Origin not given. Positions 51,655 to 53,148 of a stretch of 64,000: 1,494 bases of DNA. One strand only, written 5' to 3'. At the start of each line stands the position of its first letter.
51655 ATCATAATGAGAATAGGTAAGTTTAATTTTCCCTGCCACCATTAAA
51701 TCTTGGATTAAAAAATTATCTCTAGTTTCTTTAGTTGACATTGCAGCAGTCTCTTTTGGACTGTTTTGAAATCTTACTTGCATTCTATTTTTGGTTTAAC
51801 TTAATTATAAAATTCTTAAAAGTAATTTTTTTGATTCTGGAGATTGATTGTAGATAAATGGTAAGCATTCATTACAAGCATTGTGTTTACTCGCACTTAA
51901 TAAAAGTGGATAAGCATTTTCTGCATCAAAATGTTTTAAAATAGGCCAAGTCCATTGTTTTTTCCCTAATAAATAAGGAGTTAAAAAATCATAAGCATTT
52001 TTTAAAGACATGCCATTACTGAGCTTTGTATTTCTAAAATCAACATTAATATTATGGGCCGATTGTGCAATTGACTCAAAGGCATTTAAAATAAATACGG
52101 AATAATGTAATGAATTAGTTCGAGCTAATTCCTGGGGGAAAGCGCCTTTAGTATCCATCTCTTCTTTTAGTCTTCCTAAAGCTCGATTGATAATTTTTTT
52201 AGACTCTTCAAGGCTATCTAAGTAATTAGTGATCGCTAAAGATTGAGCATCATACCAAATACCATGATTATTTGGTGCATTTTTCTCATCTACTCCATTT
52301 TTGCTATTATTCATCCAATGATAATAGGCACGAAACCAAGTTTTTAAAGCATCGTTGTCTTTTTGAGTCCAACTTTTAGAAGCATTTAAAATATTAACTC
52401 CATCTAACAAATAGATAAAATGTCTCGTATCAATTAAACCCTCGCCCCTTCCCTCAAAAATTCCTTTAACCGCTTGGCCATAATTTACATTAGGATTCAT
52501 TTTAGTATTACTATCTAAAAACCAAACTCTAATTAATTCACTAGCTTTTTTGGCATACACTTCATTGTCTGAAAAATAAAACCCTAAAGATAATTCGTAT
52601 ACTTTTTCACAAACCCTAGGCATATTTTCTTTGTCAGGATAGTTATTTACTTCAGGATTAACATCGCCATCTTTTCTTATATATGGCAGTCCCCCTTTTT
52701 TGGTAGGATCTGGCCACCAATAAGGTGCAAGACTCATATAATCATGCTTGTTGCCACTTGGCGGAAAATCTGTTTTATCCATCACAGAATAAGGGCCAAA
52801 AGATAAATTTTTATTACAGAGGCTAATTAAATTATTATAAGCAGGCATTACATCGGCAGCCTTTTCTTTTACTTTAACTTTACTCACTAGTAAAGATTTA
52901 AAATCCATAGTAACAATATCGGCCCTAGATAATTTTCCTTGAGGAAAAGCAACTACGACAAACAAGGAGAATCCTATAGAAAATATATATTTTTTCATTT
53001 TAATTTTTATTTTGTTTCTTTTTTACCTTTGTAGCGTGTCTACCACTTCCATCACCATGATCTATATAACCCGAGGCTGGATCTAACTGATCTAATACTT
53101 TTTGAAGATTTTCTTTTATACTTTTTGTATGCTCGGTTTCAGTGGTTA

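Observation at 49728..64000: Self-contained PUL for a sulfated uronic-acid polymer: PL38-like lyase, KduI, four sulfatases and FGE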

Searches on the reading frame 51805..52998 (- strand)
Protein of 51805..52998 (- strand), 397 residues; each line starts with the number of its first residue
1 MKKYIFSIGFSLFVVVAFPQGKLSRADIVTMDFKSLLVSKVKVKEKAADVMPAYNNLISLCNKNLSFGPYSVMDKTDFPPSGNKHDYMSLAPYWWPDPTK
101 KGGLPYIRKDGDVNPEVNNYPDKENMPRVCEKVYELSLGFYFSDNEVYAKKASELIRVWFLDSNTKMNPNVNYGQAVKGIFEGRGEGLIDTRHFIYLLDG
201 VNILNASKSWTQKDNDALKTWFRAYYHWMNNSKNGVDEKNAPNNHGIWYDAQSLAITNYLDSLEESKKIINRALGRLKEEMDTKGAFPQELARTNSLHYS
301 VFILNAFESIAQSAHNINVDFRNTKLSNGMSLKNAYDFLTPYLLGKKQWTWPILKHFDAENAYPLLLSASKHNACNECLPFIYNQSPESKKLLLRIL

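Call 3: search_protein_families(library=pfam, proteins=[window:51805-52998:-])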
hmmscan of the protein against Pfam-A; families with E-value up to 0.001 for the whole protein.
window:51805-52998:- (397 aa): 1 family
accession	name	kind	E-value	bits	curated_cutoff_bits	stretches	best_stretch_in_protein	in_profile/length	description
PF05426.18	Alginate_lyase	-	2.2e-79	267.2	22.2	1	71-349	1-275/275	Alginate lyase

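Call 5: search_solved_structures(query=window:51805-52998:-, max_evalue=0.01, show_alignments=2)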
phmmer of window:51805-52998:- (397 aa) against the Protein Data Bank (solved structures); distinct sequences matched with E-value up to 0.01: 7.
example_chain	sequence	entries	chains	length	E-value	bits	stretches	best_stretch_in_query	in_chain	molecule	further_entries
8bdq_A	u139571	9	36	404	1.8e-78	267.7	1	59-369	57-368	Alginate lyase family protein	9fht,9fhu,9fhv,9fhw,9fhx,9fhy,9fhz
9fi5_A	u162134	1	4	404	6e-78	266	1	59-369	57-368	Alginate lyase family protein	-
9fi0_A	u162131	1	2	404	9.6e-78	265.3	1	59-369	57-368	Alginate lyase family protein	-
9fi3_A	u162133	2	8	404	1e-77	265.2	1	59-369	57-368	Alginate lyase family protein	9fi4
9fi1_A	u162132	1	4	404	1.8e-77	264.4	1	59-369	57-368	Alginate lyase family protein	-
9fi6_A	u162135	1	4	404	2e-77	264.2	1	59-369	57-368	Alginate lyase family protein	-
3nfv_A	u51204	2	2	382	7.1e-73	249.3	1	41-370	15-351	alginate lyase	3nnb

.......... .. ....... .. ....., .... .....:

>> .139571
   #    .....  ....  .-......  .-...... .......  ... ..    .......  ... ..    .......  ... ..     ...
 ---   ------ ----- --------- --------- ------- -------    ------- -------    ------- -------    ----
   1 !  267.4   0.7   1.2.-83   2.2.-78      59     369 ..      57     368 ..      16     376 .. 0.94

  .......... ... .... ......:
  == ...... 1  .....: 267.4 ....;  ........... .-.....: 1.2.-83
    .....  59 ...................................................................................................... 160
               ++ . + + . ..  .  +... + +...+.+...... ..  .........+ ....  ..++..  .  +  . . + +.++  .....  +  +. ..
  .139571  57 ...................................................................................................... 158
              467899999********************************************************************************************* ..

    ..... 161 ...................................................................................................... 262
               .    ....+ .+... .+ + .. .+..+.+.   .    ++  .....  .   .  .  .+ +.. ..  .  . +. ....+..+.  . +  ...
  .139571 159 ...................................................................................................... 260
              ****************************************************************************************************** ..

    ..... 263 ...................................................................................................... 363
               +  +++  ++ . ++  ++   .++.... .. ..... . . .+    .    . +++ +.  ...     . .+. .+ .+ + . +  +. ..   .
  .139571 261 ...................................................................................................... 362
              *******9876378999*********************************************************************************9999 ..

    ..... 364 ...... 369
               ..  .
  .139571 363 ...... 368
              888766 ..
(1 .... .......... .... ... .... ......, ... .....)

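Call 21: find_homologous_proteins(query=window:51805-52998:-, max_evalue=1e-20)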
Query window:51805-52998:- (397 aa): 3082 proteins with E <= 1e-20 among 5991 candidates; the best 120 are listed.
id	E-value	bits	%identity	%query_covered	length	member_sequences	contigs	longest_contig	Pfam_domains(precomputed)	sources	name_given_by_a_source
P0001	2.7e-272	921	100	100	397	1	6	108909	PF05426.19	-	-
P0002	1.6e-229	780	83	100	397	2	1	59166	PF05426.19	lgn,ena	-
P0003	1.3e-219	747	80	100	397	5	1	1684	PF05426.19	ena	-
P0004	1.1e-214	731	78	98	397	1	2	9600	PF05426.19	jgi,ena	jgi:hypothetical protein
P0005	4.9e-198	676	72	100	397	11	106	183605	PF05426.19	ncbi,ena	-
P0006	2.1e-194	664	71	100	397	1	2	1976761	PF05426.19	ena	-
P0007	1.3e-189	649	69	100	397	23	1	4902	PF05426.19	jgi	jgi:hypothetical protein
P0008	2.2e-188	645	68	100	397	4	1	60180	PF05426.19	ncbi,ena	-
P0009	5.9e-188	643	69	100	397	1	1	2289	PF05426.19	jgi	-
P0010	3.1e-187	641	68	100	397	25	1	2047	PF05426.19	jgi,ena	jgi:hypothetical protein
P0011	1.5e-186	639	68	100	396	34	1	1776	PF05426.19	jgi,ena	jgi:hypothetical protein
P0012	1.7e-185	635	74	93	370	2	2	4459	PF05426.19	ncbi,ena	-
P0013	3.4e-185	634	69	95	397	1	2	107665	PF05426.19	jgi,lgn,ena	jgi:hypothetical protein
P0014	3.2e-184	631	68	100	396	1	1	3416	PF05426.19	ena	-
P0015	4.2e-183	627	69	100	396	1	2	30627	PF05426.19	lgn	-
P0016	1.2e-182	626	66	100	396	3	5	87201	PF05426.19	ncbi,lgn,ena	-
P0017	3.8e-182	624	66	100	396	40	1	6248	PF05426.19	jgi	-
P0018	2.0e-181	622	66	100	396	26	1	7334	PF05426.19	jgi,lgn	jgi:hypothetical protein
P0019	3.0e-180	618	67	100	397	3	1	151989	PF05426.19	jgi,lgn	jgi:hypothetical protein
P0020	5.3e-180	617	66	100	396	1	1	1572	PF05426.19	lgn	-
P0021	1.6e-179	615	66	100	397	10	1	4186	PF05426.19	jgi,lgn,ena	jgi:hypothetical protein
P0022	6.9e-179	613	66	100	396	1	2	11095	PF05426.19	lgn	-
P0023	3.2e-163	562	59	100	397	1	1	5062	PF05426.19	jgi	jgi:hypothetical protein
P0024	8.9e-160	550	60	100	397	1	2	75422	PF05426.19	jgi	jgi:hypothetical protein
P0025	4.9e-139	482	54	100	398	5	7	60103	PF05426.19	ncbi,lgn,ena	-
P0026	7.7e-139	481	52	99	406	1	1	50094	PF05426.19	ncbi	-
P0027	2.1e-136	473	56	96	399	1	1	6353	PF05426.19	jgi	jgi:hypothetical protein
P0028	2.2e-136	473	54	100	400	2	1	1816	PF05426.19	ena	-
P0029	1.7e-135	470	53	100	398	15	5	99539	PF05426.19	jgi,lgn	jgi:hypothetical protein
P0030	4.8e-135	469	54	100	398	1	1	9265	PF05426.19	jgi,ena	-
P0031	8.4e-135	468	54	94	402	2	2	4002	PF05426.19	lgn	-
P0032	1.6e-134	467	54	91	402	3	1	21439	PF05426.19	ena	-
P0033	1.7e-134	467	55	92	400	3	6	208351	PF05426.19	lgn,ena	-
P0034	1.8e-134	467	54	95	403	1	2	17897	PF05426.19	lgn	-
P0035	2.9e-134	466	51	99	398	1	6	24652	PF05426.19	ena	-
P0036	3.1e-134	466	54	99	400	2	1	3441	PF05426.19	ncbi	-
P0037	6.7e-134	465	52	98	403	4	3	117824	PF05426.19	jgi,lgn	-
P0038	7.3e-134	465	52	99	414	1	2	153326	PF05426.19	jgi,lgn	-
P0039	8.7e-134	465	54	91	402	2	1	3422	PF05426.19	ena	-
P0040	1.1e-133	464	54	95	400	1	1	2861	PF05426.19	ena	-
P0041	1.1e-133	464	52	99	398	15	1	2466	PF05426.19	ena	-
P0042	1.8e-133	464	53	99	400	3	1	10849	PF05426.19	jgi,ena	jgi:hypothetical protein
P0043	4.3e-133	462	52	98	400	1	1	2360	PF05426.19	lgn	-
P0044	4.7e-133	462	52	98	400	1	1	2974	PF05426.19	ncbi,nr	ncbi:MAG: alginate lyase family protein [Deinococcales bacterium]|nr:alginate lyase family protein [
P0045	1.0e-132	461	54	94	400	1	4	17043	PF05426.19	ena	-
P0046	1.3e-132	461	51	95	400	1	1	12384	PF05426.19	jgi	jgi:hypothetical protein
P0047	2.2e-132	460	51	97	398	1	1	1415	PF05426.19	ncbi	-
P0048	4.1e-132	459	52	96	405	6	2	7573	PF05426.19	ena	-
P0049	4.1e-132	459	52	100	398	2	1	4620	PF05426.19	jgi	jgi:hypothetical protein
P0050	6.1e-132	459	52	100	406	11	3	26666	PF05426.19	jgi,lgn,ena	-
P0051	7.3e-132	458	52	97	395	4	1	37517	PF05426.19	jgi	jgi:hypothetical protein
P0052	9.8e-132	458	52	100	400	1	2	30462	PF05426.19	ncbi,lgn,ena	-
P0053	1.0e-131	458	52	98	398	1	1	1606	PF05426.19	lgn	-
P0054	1.4e-131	458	53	95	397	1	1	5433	PF05426.19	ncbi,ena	-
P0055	1.6e-131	457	54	91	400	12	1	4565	PF05426.19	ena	-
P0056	1.8e-131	457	51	100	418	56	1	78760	PF05426.19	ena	-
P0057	2.2e-131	457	52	95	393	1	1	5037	PF05426.19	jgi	jgi:Alginate lyase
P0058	2.8e-131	456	52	100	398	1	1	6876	PF05426.19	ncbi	-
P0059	3.2e-131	456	53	95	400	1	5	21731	PF05426.19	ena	-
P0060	3.2e-131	456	53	95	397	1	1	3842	PF05426.19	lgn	-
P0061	3.2e-131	456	52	100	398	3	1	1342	PF05426.19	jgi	jgi:hypothetical protein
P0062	3.3e-131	456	52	95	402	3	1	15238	PF05426.19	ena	-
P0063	6.5e-131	455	54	91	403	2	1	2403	PF05426.19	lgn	-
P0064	1.3e-130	454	52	100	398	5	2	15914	PF05426.19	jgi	jgi:hypothetical protein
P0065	1.4e-130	454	53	90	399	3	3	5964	PF05426.19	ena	-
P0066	1.5e-130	454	52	95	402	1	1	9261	PF05426.19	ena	-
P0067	1.6e-130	454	51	100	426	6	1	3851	PF05426.19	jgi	-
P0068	1.9e-130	454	53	95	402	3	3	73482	PF05426.19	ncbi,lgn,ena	-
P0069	2.1e-130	454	51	98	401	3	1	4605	PF05426.19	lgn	-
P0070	2.1e-130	454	54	91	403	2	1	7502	PF05426.19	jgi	jgi:hypothetical protein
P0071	2.3e-130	453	52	95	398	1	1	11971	PF05426.19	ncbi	-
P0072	2.4e-130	453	50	98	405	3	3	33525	PF05426.19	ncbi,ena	-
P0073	2.5e-130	453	50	98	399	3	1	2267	PF05426.19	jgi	jgi:hypothetical protein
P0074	2.7e-130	453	51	97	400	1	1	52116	PF05426.19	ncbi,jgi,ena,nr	ncbi:MAG: hypothetical protein D4R41_02090 [Sediminibacterium sp.]|jgi:hypothetical protein|nr:MAG: 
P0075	3.8e-130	453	49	97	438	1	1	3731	PF05426.19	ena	-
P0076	4.0e-130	453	50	97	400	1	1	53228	PF05426.19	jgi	jgi:hypothetical protein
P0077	5.5e-130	452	50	98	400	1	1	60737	PF05426.19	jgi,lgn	-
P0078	6.5e-130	452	49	99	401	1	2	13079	PF05426.19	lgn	-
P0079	7.5e-130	452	51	100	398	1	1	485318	PF05426.19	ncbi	-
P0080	1.0e-129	451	51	96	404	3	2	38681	PF05426.19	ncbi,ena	-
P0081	1.0e-129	451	51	97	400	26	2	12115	PF05426.19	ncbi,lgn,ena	-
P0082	1.1e-129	451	50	94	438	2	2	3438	PF05426.19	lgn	-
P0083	1.1e-129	451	50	96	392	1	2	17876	PF05426.19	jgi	-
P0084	1.1e-129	451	51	97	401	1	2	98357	PF05426.19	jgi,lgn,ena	-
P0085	1.3e-129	451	49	100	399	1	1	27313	PF05426.19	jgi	jgi:hypothetical protein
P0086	1.6e-129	451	51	99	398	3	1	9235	PF05426.19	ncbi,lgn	-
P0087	2.2e-129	450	49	97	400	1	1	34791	PF05426.19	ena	-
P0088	2.3e-129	450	50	96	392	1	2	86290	PF05426.19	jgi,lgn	-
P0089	2.3e-129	450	51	96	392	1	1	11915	PF05426.19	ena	-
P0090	2.4e-129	450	50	96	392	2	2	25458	PF05426.19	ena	-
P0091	2.5e-129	450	51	97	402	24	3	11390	PF05426.19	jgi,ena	jgi:hypothetical protein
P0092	2.8e-129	450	54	91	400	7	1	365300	PF05426.19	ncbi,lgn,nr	ncbi:MAG: hypothetical protein CFE25_16215 [Chitinophagaceae bacterium BSSC1]|nr:MAG: hypothetical p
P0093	3.4e-129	450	50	100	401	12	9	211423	PF05426.19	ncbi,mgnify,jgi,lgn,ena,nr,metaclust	ncbi:MAG: alginate lyase family protein [Sphingobacteriales bacterium]|mgnify:CR=1 FL=1|nr:alginate 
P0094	3.5e-129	450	48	100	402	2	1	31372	PF05426.19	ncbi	-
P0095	4.8e-129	449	52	92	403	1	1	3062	PF05426.19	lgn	-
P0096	8.9e-129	448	53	91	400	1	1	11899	PF05426.19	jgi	jgi:hypothetical protein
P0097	1.6e-128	447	52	93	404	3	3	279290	PF05426.19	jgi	jgi:hypothetical protein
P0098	1.6e-128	447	53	91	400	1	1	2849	PF05426.19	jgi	jgi:hypothetical protein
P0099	1.6e-128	447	53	94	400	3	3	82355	PF05426.19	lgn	-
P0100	3.3e-128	446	54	92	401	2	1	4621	PF05426.19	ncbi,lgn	-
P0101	3.3e-128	446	51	96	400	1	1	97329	PF05426.19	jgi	jgi:hypothetical protein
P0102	4.8e-128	446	50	97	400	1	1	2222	PF05426.19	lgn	-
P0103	6.2e-128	445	53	91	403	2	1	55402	PF05426.19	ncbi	-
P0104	7.4e-128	445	50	99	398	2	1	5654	PF05426.19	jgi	jgi:Alginate lyase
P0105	7.6e-128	445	52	98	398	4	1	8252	PF05426.19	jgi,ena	-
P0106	1.0e-127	445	52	91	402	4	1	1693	PF05426.19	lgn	-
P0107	1.2e-127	445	49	100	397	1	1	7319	PF05426.19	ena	-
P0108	1.5e-127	444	50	96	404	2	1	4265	PF05426.19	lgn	-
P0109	1.7e-127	444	48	96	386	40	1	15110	PF05426.19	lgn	-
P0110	1.7e-127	444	54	91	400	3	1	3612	PF05426.19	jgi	jgi:Alginate lyase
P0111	2.1e-127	444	50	100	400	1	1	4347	PF05426.19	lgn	-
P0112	2.5e-127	443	49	99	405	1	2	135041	PF05426.19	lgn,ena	-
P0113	2.6e-127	443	52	92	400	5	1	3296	PF05426.19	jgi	jgi:Alginate lyase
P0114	2.9e-127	443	51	99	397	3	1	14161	PF05426.19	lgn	-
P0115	3.5e-127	443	51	96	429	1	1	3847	PF05426.19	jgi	jgi:hypothetical protein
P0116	4.2e-127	443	51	94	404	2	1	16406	PF05426.19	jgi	jgi:hypothetical protein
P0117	4.3e-127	443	52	92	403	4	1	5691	PF05426.19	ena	-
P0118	4.3e-127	443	50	100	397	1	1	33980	PF05426.19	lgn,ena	-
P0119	6.8e-127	442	50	99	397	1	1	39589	PF05426.19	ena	-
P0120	7.8e-127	442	49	100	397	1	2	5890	PF05426.19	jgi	jgi:hypothetical protein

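Call 22: find_encoding_contigs(protein=P0006, flank=10000, max_places=2)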
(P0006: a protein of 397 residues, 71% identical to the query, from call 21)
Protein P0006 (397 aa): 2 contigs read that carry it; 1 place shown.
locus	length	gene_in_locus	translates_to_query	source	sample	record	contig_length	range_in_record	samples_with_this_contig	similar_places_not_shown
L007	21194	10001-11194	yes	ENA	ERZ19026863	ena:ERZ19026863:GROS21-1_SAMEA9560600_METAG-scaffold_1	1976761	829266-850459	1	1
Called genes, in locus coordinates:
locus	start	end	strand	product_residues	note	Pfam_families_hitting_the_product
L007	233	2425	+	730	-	PF05426:Alginate_lyase, PF07940:Hepar_II_III_C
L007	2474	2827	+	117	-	PF07883:Cupin_2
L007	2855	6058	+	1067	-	PF13620:CarboxypepD_reg, PF13715:CarbopepD_reg_2, PF07715:Plug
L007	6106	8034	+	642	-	PF14322:SusD-like_3, PF07980:SusD_RagB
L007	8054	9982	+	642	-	PF03629:SASA (weak), PF22666:Glyco_hydro_2_N2 (faint), PF03629:SASA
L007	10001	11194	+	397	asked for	PF05426:Alginate_lyase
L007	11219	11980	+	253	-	PF00106:adh_short, PF08659:KR, PF13561:adh_short_C2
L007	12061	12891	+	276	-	PF04962:KduI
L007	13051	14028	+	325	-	PF00316:FBPase, PF18913:FBPase_C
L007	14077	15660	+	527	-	PF00884:Sulfatase, PF16347:SGSH_C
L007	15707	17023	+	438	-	PF00884:Sulfatase, PF01663:Phosphodiest (faint), PF16347:SGSH_C (weak)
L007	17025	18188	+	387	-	PF03781:FGE-sulfatase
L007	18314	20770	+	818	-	PF13620:CarboxypepD_reg, PF13715:CarbopepD_reg_2, PF00593:TonB_dep_Rec_b-barrel, PF14905:OMP_b-brl_3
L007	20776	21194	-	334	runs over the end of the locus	PF09992:NAGPA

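Call 23: find_encoding_contigs(protein=P0005, flank=10000, max_places=2)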
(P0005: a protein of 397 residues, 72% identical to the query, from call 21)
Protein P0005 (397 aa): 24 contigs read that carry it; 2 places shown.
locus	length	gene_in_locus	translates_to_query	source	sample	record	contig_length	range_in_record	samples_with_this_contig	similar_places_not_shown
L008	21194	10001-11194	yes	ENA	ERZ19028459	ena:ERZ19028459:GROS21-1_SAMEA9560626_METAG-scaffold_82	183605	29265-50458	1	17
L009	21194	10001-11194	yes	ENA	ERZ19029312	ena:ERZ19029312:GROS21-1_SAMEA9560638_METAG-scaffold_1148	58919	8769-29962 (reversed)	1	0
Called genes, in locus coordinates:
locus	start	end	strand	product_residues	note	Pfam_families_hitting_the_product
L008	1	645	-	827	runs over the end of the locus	PF13588:HSDR_N_2 (weak), PF04313:HSDR_N (weak), PF00270:DEAD, PF04851:ResIII, PF18766:SWI2_SNF2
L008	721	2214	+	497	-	PF02195:ParB_N, PF01555:N6_N4_Mtase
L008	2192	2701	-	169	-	-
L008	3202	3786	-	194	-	-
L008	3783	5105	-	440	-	PF00589:Phage_integrase (weak)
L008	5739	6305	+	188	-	-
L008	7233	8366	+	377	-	PF16153:DUF4861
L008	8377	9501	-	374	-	PF05426:Alginate_lyase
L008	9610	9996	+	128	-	PF07883:Cupin_2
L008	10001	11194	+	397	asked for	PF05426:Alginate_lyase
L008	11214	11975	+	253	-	PF00106:adh_short, PF08659:KR, PF13561:adh_short_C2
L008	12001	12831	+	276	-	PF04962:KduI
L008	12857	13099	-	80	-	PF00196:GerE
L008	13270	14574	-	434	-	PF01663:Phosphodiest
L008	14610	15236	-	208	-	PF14378:PAP2_3, PF01569:PAP2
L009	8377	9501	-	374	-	PF05426:Alginate_lyase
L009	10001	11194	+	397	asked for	PF05426:Alginate_lyase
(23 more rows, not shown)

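Call 24: find_encoding_contigs(protein=P0024, flank=10000, max_places=2)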
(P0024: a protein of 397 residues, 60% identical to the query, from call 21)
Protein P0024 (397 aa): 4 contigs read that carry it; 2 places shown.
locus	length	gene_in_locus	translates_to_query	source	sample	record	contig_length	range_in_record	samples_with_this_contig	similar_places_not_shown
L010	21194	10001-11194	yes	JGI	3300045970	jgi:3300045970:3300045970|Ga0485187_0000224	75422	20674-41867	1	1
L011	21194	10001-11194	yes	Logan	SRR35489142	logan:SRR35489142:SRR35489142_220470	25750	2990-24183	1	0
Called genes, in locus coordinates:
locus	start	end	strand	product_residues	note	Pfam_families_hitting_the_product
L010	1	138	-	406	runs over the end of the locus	PF13102:Phage_int_SAM_5, PF00589:Phage_integrase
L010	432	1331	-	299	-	PF00532:Peripla_BP_1, PF13407:Peripla_BP_4, PF13377:Peripla_BP_3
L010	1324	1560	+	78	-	-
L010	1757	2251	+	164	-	-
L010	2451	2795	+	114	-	PF07883:Cupin_2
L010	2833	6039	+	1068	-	PF13620:CarboxypepD_reg, PF13715:CarbopepD_reg_2, PF07715:Plug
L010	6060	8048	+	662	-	PF14322:SusD-like_3, PF07980:SusD_RagB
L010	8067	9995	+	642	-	PF03629:SASA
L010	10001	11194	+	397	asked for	PF05426:Alginate_lyase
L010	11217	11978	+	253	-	PF12242:Eno-Rase_NADH_b (faint), PF00106:adh_short, PF08659:KR, PF13561:adh_short_C2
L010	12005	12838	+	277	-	PF04962:KduI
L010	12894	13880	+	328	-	PF00356:LacI (weak), PF00532:Peripla_BP_1, PF13407:Peripla_BP_4, PF13377:Peripla_BP_3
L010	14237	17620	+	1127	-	PF06283:ThuA, PF07995:GSDH, PF18911:PKD_4, PF00801:PKD, PF00034:Cytochrom_C (weak)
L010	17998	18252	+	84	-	-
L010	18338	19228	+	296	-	PF00135:COesterase (weak), PF20434:BD-FAE, PF07859:Abhydrolase_3, PF00326:Peptidase_S9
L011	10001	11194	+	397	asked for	PF05426:Alginate_lyase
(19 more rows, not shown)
